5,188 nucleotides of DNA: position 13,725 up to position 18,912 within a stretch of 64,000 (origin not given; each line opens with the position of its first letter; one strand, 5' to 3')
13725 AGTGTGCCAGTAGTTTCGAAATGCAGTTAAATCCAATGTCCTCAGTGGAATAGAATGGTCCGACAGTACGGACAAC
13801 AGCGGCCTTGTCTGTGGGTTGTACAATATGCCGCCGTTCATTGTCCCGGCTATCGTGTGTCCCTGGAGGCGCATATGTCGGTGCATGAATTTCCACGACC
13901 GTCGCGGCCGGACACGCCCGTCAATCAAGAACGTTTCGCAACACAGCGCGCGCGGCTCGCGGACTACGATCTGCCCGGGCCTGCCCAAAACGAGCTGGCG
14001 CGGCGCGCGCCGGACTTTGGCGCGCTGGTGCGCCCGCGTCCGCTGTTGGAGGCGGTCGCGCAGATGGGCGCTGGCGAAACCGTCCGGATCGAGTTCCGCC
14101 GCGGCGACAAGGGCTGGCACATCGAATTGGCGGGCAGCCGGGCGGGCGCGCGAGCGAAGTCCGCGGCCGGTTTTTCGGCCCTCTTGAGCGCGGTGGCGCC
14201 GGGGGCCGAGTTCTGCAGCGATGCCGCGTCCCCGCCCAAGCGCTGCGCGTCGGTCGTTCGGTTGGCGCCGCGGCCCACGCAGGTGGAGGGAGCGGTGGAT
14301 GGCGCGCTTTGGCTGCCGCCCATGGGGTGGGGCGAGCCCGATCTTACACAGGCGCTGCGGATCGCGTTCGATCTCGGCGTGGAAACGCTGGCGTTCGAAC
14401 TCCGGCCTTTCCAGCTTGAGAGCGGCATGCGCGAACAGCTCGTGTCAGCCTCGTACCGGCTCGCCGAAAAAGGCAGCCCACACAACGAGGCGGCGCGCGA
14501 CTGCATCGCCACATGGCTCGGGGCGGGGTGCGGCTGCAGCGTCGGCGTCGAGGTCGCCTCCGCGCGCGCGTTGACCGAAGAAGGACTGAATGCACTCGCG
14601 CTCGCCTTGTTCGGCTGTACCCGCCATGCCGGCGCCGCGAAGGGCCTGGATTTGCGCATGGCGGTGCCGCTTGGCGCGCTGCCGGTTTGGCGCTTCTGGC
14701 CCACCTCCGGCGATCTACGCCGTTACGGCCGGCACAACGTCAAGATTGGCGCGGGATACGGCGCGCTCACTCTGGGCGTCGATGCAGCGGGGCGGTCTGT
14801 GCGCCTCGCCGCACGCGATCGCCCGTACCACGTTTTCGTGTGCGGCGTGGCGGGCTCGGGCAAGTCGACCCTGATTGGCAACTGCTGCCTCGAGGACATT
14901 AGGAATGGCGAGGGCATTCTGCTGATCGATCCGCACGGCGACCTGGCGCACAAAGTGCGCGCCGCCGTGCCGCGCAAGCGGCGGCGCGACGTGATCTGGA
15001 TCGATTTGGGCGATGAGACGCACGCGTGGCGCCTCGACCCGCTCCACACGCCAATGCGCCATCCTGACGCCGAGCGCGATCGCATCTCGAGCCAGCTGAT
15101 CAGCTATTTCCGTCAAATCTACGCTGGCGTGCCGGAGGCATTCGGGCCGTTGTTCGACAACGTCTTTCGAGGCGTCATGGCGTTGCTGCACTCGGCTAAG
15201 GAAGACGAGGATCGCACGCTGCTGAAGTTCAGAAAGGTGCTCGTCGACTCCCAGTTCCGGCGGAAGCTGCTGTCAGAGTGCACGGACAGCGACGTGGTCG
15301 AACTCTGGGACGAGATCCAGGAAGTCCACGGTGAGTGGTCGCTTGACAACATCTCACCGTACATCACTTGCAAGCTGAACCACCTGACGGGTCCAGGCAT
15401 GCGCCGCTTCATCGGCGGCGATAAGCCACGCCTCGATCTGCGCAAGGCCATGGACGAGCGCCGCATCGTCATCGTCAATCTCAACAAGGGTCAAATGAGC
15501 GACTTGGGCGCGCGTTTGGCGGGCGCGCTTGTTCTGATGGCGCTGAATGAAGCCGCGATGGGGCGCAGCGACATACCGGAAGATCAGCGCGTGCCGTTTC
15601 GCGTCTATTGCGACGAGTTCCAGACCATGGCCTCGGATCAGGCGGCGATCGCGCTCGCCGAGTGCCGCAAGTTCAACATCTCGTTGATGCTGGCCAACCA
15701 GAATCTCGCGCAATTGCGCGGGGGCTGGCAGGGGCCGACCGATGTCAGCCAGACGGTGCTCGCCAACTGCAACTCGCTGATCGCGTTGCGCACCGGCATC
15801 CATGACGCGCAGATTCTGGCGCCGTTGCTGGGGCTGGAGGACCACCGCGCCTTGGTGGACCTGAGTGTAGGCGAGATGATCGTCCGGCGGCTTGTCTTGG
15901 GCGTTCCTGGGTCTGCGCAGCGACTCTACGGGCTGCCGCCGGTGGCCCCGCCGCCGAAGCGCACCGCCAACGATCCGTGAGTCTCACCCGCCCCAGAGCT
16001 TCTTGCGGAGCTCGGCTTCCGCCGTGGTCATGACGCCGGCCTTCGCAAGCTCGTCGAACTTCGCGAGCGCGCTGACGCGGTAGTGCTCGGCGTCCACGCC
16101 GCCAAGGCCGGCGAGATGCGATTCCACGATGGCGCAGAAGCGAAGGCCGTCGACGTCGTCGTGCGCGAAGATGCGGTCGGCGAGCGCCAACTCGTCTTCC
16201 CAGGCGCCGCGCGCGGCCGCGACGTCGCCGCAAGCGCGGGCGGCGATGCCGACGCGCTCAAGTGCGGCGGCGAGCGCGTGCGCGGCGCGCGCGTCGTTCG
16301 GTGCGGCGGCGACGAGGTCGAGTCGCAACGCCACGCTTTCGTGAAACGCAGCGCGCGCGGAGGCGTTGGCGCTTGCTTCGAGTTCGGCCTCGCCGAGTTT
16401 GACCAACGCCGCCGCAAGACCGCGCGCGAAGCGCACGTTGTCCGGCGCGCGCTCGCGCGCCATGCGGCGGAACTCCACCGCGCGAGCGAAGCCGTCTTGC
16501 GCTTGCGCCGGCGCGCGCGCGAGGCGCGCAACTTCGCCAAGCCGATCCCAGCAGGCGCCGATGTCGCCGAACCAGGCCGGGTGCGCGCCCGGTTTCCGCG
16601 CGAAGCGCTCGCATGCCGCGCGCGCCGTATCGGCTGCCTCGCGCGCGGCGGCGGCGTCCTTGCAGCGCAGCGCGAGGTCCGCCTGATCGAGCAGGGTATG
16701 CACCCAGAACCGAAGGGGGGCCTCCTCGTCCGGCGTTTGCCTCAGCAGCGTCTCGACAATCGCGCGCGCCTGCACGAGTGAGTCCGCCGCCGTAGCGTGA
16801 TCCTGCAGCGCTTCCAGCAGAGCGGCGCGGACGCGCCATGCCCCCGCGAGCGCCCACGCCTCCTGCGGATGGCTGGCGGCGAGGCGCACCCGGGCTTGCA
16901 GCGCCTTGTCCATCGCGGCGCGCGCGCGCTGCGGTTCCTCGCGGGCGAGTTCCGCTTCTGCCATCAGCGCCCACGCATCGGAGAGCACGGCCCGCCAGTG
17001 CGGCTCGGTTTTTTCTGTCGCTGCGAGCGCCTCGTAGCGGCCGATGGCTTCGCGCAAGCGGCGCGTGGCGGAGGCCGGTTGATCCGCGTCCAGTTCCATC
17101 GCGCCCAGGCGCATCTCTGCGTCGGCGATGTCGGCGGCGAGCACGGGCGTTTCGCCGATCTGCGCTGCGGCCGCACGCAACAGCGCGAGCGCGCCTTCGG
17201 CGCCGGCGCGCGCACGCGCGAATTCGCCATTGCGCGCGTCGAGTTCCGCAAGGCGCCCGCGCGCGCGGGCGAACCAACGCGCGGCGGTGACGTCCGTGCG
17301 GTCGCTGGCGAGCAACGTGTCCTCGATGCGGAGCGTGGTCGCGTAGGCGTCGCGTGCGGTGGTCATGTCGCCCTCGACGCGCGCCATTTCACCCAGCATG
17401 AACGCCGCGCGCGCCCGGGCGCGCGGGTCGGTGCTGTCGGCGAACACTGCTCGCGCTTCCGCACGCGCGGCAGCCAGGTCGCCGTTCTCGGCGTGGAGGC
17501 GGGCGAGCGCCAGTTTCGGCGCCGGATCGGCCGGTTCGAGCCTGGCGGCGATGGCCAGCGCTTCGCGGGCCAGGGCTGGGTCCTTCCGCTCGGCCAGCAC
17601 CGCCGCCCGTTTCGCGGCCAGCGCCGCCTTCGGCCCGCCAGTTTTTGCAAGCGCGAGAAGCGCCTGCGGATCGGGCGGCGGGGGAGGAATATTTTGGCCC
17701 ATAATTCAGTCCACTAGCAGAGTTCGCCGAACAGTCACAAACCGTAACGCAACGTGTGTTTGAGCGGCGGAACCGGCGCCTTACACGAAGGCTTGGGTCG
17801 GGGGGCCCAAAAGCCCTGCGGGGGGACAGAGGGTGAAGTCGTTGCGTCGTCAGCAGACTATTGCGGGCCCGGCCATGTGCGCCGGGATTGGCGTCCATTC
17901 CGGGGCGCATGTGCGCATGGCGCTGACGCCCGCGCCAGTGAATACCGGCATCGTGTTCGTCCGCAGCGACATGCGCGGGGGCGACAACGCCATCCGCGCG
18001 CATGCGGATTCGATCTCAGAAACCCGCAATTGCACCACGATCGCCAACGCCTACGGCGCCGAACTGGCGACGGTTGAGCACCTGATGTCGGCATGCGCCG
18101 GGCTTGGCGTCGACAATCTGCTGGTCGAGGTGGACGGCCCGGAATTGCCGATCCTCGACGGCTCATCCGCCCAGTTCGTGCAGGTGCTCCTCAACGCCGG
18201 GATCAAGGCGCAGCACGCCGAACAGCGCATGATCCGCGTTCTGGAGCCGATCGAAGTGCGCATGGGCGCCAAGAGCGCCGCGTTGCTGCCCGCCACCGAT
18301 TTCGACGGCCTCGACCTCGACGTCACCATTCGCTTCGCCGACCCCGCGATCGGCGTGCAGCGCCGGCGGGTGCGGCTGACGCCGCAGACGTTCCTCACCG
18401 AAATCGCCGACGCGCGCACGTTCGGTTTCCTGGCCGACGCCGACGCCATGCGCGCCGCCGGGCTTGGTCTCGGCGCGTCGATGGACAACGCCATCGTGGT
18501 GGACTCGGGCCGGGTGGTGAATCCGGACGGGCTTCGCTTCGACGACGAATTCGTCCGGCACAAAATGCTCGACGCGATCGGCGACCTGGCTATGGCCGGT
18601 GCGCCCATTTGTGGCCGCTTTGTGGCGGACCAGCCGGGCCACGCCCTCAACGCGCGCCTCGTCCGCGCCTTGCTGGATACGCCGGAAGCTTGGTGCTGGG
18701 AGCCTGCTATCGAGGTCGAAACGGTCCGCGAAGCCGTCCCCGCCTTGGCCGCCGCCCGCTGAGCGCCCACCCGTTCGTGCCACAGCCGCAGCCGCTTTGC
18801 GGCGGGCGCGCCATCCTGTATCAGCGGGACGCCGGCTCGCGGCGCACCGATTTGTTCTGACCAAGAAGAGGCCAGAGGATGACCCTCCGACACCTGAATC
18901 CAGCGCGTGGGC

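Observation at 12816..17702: Three-gene insertion between ftsZ and lpxC: HTH protein, soluble TraD/HerA-like ATPase with a novel N-terminal domain, and a large TPR protein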

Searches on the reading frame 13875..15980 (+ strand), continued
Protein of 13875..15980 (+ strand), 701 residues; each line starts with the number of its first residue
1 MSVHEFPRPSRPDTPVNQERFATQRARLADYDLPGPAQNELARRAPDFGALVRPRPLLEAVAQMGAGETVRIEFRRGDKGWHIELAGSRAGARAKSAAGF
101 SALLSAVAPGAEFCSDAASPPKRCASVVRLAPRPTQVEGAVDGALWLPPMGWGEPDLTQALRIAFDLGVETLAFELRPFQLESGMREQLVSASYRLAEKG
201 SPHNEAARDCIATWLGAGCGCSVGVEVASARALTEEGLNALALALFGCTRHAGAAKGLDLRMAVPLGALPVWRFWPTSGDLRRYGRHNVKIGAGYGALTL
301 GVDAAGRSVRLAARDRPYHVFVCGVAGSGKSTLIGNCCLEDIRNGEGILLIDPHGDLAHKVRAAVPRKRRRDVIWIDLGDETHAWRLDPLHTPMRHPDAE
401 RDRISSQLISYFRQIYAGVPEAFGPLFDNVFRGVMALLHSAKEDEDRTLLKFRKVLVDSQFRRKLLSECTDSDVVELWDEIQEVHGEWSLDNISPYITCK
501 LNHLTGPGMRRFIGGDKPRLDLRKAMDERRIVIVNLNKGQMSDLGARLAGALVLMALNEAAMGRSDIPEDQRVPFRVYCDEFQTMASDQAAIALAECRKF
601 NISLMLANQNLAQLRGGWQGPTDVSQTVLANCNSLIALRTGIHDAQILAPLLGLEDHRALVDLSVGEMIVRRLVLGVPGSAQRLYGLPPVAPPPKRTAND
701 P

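Call 81: search_protein_families(library=pfam, proteins=[L102:8698-9642:-, L127:10654-11688:-, L094:10801-11742:-, L098:8808-9680:-, L114:11764-11994:-], max_evalue=0.5)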
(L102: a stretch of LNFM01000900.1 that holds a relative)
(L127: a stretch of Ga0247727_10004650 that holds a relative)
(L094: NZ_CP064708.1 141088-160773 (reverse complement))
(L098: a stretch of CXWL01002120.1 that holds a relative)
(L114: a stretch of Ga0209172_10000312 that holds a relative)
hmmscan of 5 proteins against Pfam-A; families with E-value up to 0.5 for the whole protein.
L102:8698-9642:- (314 aa): 0 families

L127:10654-11688:- (344 aa): 1 family
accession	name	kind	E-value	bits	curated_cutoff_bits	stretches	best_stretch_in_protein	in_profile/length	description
PF05685.18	Uma2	-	5.3e-25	88.3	27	1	169-334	1-168/172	Putative restriction endonuclease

L094:10801-11742:- (313 aa): 0 families

L098:8808-9680:- (290 aa): 0 families

L114:11764-11994:- (76 aa): 1 family
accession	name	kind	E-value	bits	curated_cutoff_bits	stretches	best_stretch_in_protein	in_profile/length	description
PF05685.18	Uma2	-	0.00024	21.1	27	1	9-75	38-108/172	Putative restriction endonuclease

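Call 87: get_annotated_region(hit=H4, flank=5000)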
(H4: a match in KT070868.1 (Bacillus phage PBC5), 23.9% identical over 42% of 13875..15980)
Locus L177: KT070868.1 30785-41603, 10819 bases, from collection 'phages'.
description: Bacillus phage PBC5, complete genome.
organism: Bacillus phage PBC5 (NCBI taxid 1675030)
taxonomy: Viruses; Duplodnaviria; Heunggongvirae; Uroviricota; Caudoviricetes
host: Bacillus cereus; source: -; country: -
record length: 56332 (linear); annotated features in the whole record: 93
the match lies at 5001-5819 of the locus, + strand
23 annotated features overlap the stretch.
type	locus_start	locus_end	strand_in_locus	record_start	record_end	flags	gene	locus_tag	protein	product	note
CDS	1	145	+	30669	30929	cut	-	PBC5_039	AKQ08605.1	hypothetical protein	-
CDS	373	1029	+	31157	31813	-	-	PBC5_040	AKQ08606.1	putative gamma-glutamyl cyclotransferase-like protein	-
CDS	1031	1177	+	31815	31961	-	-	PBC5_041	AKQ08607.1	hypothetical protein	-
CDS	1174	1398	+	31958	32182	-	-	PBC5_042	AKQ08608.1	hypothetical protein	-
CDS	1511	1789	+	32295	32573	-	-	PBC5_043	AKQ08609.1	hypothetical protein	-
CDS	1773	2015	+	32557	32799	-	-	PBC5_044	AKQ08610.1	hypothetical protein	-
CDS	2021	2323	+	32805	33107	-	-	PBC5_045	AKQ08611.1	hypothetical protein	-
CDS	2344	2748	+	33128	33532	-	-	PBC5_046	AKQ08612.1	hypothetical protein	-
CDS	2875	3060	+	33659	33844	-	-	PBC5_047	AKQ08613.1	hypothetical protein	-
CDS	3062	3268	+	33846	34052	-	-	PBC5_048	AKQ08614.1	hypothetical protein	-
CDS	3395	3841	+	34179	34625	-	-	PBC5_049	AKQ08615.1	hypothetical protein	-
CDS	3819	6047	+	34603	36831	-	-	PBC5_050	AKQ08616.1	lipid A export ATP-binding/permease protein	-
CDS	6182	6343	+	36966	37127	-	-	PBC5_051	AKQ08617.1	hypothetical protein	-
CDS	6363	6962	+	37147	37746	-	-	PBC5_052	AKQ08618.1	hypothetical protein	-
CDS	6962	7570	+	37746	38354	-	-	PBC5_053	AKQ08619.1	hypothetical protein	putative Gp157 family protein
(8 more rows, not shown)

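Call 88: get_annotated_region(hit=H1, flank=4000)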
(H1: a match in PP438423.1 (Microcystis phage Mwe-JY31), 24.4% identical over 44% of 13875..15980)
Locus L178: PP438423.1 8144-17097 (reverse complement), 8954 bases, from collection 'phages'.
description: Microcystis phage Mwe-JY31, complete genome.
organism: Microcystis phage Mwe-JY31 (NCBI taxid 3128150)
taxonomy: Viruses
host: Microcystis wesenbergii; source: China; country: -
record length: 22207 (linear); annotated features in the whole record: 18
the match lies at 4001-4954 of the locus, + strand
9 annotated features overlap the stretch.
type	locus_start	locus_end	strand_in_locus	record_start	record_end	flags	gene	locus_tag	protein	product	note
CDS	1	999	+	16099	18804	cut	-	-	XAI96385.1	hypothetical protein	-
CDS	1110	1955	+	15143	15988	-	-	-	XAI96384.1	hypothetical protein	-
CDS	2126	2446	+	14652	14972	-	-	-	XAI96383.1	hypothetical protein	-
CDS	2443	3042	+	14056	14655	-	-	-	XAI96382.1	ParA-like protein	-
CDS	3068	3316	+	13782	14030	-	-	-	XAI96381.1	hypothetical protein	-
CDS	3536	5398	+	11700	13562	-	-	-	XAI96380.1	hypothetical protein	-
CDS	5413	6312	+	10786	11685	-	-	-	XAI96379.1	hypothetical protein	-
CDS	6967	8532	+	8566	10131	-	-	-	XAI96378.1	hypothetical protein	-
CDS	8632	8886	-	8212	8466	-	-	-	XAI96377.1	hypothetical protein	-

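Call 90: find_related_loci(query=A1, collection=viral_contigs, flank=8000)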
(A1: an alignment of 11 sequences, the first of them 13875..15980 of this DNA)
Query A1 (701 aa) in viral_contigs; peptide patterns used: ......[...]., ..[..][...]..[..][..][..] (x = any residue, [..] = any of these).
33 stretches matched a pattern; 14 encode a relative of the query (tblastn E <= 1e-3); 14 distinct loci.
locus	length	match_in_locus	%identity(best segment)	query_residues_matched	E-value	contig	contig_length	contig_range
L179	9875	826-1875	31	309-671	2e-48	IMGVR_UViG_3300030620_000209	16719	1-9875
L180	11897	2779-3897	29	298-690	3e-33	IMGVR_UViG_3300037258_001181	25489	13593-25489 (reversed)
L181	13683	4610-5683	28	315-690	9e-33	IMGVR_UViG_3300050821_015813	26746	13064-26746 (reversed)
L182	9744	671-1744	28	315-690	2e-32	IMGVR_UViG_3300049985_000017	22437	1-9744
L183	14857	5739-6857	29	298-690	3e-31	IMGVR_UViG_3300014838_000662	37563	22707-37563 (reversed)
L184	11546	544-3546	30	298-649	4e-30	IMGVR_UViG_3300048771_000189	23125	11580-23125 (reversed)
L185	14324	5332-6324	28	298-649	2e-29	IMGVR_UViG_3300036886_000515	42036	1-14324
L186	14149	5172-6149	29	300-646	5e-29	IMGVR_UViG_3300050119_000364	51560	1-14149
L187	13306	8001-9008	30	293-649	2e-28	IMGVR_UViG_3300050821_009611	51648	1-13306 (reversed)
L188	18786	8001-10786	26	293-692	6e-28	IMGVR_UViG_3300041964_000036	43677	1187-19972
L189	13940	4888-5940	26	284-656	4e-28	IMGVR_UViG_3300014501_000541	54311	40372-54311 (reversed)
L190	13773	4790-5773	28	294-633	7e-27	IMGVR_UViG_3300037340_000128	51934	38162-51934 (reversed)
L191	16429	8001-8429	27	512-661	1e-9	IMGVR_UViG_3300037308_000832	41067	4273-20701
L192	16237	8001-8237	28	574-662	7e-5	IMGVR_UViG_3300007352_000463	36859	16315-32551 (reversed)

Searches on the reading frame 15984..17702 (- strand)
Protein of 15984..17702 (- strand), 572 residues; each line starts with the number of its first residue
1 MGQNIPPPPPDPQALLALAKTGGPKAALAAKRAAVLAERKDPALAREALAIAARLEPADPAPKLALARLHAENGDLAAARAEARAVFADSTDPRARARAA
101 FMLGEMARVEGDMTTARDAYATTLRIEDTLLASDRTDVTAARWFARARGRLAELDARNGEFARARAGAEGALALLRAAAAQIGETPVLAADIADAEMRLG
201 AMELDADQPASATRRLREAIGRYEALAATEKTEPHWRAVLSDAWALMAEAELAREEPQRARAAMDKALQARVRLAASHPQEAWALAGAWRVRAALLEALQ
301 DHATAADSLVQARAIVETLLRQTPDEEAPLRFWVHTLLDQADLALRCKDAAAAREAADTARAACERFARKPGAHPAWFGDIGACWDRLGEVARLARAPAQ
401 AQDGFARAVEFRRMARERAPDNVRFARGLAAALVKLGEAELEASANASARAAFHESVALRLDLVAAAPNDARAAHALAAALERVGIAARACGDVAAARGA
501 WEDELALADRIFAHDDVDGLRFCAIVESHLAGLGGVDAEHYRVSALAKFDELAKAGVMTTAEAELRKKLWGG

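Call 3: search_protein_families(library=pfam, proteins=[window:15984-17702:-], max_evalue=0.1)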
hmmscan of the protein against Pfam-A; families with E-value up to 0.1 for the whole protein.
window:15984-17702:- (572 aa): 2 families
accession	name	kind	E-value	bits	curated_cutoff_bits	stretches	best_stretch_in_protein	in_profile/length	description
PF13432.12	TPR_16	-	0.00023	22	32.7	1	64-124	1-58/65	Tetratricopeptide repeat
PF14559.12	TPR_19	-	0.02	15.7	25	1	36-96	1-62/68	Tetratricopeptide repeat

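Call 4: search_protein_families(library=padloc, proteins=[window:15984-17702:-], max_evalue=0.1)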
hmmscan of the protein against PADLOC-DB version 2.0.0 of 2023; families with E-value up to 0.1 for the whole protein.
window:15984-17702:- (572 aa): 0 families

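Call 5: search_protein_families(library=ncbifam, proteins=[window:15984-17702:-], max_evalue=0.1)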
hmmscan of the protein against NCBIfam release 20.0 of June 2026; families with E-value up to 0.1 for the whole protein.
window:15984-17702:- (572 aa): 1 family
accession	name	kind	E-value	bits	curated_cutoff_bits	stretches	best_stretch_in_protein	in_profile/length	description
NF052312.1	T9SS_PorW_SprE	equivalog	0.027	13.1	250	1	63-126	182-245/716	type IX secretion system periplasmic lipoprotein PorW/SprE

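Call 53: search_protein_families(library=phrogs, proteins=[window:15984-17702:-], max_evalue=0.01)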
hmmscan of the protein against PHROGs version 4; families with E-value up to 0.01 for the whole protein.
window:15984-17702:- (572 aa): 0 families

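Call 67: find_homologous_proteins(query=window:15984-17702:-)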
Query window:15984-17702:- (572 aa): 268 proteins with E <= 0.001 among 8000 candidates; the best 120 are listed.
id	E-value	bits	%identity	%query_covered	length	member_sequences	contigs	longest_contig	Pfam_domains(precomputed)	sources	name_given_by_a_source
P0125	0.0e+0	1036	89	100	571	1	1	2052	-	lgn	-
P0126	6.7e-224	763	72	93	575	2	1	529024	-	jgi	-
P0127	1.9e-213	728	67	100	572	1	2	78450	-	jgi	jgi:hypothetical protein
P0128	2.6e-213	728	68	98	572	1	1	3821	PF07719.24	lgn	-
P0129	2.6e-212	725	70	96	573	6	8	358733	-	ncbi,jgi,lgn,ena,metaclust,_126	metaclust:\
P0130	5.0e-211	720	68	100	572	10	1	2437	-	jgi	jgi:tetratricopeptide (TPR) repeat protein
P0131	6.1e-211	720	67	99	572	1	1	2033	PF13431.13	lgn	-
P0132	3.2e-210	718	70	90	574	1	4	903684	-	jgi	jgi:tetratricopeptide (TPR) repeat protein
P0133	7.4e-210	717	69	99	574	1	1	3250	-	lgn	-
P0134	1.9e-209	715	69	94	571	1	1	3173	-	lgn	-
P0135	1.9e-208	712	68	100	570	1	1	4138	-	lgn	-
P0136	2.6e-208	711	69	96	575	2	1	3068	-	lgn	-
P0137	3.7e-208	711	68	99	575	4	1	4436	PF13431.13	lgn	-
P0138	2.8e-207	708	68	100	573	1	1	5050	-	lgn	-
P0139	3.3e-207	708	67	100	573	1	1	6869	-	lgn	-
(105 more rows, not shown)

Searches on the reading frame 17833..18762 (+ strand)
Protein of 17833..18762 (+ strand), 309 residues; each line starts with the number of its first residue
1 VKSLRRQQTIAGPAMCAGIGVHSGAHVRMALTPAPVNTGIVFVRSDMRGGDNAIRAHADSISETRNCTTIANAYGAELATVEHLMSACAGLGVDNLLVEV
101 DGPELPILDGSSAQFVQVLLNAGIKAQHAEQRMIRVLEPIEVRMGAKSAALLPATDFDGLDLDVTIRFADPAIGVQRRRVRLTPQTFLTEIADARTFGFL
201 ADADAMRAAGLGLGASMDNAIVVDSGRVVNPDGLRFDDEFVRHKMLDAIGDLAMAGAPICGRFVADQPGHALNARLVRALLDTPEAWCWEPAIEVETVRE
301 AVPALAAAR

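Call 23: find_related_loci(query=A2, collection=genome_contigs, flank=10000)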
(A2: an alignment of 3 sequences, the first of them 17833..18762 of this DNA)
Query A2 (309 aa) in genome_contigs; peptide patterns used: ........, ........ (x = any residue, [..] = any of these).
156 stretches matched a pattern; 74 encode a relative of the query (tblastn E <= 1e-3); 74 distinct loci.
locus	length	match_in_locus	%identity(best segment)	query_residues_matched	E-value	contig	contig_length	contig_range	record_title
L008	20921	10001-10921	82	3-308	1e-170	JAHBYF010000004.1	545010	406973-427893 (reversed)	MAG: Hyphomonadaceae bacterium isolate ACE_PRO17 PRO17_4, whole genome shotgun sequence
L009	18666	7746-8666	82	3-308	1e-170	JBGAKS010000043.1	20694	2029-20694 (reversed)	MAG: Terricaulis sp. isolate MAG_AAO_AS.24 AAOAS-24_scaffold_3991, whole genome shotgun sequence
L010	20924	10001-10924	83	1-308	5e-170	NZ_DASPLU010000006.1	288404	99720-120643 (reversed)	MAG: Vitreimonas sp. isolate SMAG_U12073 k141_3220, whole genome shotgun sequence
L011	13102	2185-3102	83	3-308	1e-169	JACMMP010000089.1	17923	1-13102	MAG: Hyphomonadaceae bacterium isolate ES-bin-98 ES-bin-98-contig-k141_5225605, whole genome shotgun sequence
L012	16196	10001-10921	81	3-308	1e-169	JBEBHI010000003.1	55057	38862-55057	MAG: Terricaulis sp. isolate ATF_18 NODE_143_length_55057_cov_9.575840, whole genome shotgun sequence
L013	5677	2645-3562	81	4-308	1e-171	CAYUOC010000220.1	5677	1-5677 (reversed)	MAG TPA_asm: uncultured Terricaulis sp. isolate SRP329715_co2_178 genome assembly, contig: NODE_24474_length_5677_cov_15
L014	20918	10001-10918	81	3-308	1e-169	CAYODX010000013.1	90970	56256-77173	MAG TPA_asm: uncultured Terricaulis sp. isolate binchicken_co130_107 genome assembly, contig: NODE_452_length_90970_cov_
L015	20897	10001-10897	83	3-300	4e-169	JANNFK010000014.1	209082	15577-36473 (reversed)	MAG: Caulobacteraceae bacterium isolate OTE_75_metabat_309 OTE_75_k141_2172097, whole genome shotgun sequence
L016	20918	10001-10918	84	3-308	7e-169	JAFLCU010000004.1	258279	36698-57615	MAG: Caulobacterales bacterium isolate UWPOB_CAULO3 gnl_X_PLDDGKKH_4, whole genome shotgun sequence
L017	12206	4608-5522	84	4-308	2e-168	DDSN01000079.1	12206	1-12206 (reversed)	MAG TPA_asm: Hyphomonadaceae bacterium UBA2389 UBA2389_contig_22603, whole genome shotgun sequence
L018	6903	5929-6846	81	3-308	3e-169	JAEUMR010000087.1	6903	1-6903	MAG: Hyphomonadaceae bacterium isolate new MAG-152 k141_3049776, whole genome shotgun sequence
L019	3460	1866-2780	83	3-308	2e-176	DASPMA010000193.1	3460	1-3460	MAG TPA_asm: Candidatus Binatia bacterium isolate SMAG_U12079 k141_173065, whole genome shotgun sequence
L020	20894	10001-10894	85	3-300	1e-168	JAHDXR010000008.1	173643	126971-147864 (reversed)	MAG: Hyphomonadaceae bacterium isolate PRO2 NODE_267_length_173643_cov_281.994556, whole genome shotgun sequence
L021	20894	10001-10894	83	4-300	4e-168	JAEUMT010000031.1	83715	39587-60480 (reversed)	MAG: Hyphomonadaceae bacterium isolate new MAG-154 k141_4483849, whole genome shotgun sequence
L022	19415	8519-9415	83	3-300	9e-168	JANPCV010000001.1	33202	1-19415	MAG: Caulobacteraceae bacterium isolate VAR_78_metabat_463 VAR_78_k141_664223, whole genome shotgun sequence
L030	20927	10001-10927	80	1-308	7e-165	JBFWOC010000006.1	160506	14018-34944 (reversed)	MAG: Hyphomonadaceae bacterium isolate CA_2019_TPBF_127 NODE_937_length_160506_cov_21.778045_TPBF, whole genome shotgun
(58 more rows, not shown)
